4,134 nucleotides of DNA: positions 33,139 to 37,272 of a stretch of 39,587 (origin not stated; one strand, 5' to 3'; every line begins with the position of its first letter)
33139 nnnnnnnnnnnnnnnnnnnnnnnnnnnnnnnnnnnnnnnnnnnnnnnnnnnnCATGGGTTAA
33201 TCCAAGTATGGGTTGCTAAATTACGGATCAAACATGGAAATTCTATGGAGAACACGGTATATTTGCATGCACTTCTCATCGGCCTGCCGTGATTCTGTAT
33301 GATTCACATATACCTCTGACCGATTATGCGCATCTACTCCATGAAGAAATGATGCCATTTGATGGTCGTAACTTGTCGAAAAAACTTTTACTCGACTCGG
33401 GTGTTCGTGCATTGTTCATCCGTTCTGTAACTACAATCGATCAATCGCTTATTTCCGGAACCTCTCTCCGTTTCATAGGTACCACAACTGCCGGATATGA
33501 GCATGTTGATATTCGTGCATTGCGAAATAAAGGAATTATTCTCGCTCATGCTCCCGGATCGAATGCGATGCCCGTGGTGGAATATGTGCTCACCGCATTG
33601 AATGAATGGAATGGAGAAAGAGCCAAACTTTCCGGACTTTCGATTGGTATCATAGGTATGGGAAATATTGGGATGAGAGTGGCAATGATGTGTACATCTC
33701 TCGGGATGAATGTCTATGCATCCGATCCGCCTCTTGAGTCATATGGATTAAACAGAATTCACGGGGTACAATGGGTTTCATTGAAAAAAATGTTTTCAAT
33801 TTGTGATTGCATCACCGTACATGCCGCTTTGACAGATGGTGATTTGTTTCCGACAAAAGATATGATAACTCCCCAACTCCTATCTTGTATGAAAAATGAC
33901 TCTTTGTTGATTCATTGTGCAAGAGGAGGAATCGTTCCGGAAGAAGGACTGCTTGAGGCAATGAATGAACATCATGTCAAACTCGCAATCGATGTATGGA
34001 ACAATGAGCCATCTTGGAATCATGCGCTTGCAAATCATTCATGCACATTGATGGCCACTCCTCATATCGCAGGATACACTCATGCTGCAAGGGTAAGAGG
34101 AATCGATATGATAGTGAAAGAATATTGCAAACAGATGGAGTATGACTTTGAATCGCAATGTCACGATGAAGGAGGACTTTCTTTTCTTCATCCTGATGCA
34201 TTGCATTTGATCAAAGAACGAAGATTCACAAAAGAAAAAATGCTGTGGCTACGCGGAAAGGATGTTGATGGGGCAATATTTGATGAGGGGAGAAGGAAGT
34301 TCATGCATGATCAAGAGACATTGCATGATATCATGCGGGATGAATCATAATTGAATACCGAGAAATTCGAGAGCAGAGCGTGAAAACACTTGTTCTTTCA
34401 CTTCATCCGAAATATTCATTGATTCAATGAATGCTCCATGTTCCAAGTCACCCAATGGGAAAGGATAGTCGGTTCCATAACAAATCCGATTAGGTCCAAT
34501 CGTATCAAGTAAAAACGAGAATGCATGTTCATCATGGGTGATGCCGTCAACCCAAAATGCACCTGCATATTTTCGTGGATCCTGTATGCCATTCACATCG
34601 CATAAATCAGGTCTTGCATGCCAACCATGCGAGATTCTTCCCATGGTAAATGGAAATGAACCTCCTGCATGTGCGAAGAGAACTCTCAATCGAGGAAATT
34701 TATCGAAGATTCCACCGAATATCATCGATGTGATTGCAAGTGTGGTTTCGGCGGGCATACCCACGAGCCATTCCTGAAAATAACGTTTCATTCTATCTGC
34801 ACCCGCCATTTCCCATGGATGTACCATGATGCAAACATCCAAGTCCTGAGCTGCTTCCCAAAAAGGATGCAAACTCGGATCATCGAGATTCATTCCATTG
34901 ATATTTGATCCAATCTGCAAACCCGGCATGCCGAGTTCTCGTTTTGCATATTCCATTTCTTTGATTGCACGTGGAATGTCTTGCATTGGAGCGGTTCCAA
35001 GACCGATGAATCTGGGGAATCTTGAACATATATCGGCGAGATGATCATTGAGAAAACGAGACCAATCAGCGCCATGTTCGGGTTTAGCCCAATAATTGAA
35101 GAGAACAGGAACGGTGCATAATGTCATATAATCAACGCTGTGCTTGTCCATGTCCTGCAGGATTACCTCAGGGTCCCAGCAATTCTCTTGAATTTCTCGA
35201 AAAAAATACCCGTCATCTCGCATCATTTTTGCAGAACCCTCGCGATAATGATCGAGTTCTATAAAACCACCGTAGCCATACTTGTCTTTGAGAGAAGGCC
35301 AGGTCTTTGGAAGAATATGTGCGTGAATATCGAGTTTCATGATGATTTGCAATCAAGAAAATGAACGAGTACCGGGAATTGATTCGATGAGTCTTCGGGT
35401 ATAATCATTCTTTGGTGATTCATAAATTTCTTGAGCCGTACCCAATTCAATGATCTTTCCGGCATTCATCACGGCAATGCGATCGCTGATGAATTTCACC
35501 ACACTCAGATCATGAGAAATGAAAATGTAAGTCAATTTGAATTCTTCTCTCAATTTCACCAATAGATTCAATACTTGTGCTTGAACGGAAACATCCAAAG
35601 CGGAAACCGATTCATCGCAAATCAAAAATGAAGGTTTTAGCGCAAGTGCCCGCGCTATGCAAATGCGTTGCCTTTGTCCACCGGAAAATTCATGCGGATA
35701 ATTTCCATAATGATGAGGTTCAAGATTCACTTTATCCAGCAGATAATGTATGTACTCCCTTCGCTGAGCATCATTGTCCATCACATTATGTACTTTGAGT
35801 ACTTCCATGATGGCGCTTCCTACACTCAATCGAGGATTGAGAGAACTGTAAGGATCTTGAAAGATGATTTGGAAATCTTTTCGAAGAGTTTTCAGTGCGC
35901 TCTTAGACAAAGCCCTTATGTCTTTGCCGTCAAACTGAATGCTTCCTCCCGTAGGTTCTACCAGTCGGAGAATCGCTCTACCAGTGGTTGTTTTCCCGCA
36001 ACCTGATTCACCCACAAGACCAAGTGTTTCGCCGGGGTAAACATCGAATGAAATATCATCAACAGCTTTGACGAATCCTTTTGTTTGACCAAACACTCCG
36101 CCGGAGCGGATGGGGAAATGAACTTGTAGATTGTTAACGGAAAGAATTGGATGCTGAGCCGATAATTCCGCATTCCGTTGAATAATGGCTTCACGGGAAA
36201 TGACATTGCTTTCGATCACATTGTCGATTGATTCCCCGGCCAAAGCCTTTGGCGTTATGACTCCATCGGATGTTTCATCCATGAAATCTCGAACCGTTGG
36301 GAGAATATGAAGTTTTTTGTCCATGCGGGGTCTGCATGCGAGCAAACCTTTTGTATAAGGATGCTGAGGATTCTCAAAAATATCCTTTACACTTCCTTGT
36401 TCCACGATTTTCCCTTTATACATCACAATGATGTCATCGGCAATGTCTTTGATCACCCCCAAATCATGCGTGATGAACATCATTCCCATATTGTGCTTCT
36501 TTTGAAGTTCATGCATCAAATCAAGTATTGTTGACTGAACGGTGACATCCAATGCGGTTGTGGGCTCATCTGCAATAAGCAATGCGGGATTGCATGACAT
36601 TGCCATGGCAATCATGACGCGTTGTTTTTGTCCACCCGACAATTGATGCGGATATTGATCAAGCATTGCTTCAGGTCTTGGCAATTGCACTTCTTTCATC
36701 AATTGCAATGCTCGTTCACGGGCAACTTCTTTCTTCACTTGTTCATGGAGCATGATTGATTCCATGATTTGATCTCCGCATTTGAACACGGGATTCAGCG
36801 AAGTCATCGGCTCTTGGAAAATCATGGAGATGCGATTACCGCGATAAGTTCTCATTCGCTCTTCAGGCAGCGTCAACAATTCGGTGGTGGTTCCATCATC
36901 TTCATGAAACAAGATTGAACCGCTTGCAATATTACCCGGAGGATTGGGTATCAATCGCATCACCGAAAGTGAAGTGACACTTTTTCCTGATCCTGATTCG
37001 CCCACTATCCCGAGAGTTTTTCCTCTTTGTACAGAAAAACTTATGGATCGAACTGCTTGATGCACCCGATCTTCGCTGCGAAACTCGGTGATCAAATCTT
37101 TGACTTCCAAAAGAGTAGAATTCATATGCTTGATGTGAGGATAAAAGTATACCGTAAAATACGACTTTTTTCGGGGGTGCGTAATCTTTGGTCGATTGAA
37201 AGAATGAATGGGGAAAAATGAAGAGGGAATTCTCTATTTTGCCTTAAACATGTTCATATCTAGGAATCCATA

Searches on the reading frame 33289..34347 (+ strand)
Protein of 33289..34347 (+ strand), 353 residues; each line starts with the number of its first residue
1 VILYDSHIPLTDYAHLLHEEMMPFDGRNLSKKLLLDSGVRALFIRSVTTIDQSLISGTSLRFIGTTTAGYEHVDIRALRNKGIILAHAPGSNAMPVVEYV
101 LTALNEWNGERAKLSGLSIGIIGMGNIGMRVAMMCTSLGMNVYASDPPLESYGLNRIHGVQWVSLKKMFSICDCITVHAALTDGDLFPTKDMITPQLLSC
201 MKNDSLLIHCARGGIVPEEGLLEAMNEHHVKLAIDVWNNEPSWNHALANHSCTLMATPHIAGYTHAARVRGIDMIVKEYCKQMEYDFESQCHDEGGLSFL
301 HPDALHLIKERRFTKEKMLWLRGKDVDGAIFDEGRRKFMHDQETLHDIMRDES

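Call 55: search_protein_families(library=pfam, proteins=[window:33289-34347:+], max_evalue=0.001)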
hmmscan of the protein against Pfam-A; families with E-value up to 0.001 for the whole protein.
window:33289-34347:+ (353 aa): 2 families
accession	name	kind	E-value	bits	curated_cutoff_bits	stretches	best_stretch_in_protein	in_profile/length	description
PF02826.25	2-Hacid_dh_C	-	1.4e-32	112.9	25.1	1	112-261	32-178/178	D-isomer specific 2-hydroxyacid dehydrogenase, NAD binding domain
PF00389.36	2-Hacid_dh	-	3.7e-15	56.2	24.6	1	37-281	38-122/134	D-isomer specific 2-hydroxyacid dehydrogenase, catalytic domain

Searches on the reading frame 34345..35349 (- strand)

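Call 55: search_protein_families(library=pfam, proteins=[window:34345-35349:-], max_evalue=0.001)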
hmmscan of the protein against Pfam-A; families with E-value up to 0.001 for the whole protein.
window:34345-35349:- (334 aa): 1 family
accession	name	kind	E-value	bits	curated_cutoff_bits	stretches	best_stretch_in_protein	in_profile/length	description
PF04909.20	Amidohydro_2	-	8.6e-42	144.3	26.4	1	7-332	2-289/289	Amidohydrolase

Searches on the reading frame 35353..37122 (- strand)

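Call 55: search_protein_families(library=pfam, proteins=[window:35353-37122:-], max_evalue=0.001)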
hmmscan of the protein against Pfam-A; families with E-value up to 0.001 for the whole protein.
window:35353-37122:- (589 aa): 6 families
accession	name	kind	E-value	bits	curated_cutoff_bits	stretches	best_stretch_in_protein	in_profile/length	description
PF00005.33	ABC_tran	-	3.1e-61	206.4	25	2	355-505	2-135/137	ABC transporter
PF08352.17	oligo_HPY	-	1.7e-15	57.6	27.1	1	240-276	1-37/65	Oligopeptide/dipeptide transporter, C-terminal region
PF02463.25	SMC_N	-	8.4e-12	45.4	40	1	368-552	28-212/220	RecF/RecN/SMC N terminal domain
PF13401.12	AAA_22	-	1.1e-07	32.6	27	0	369-535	10-121/130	AAA domain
PF13191.12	AAA_16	-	0.00014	22.8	32.6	0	367-423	27-85/167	AAA ATPase domain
PF13304.12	AAA_21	-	0.0005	20.7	27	0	157-223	234-302/304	AAA domain, putative AbiEii toxin, Type IV TA system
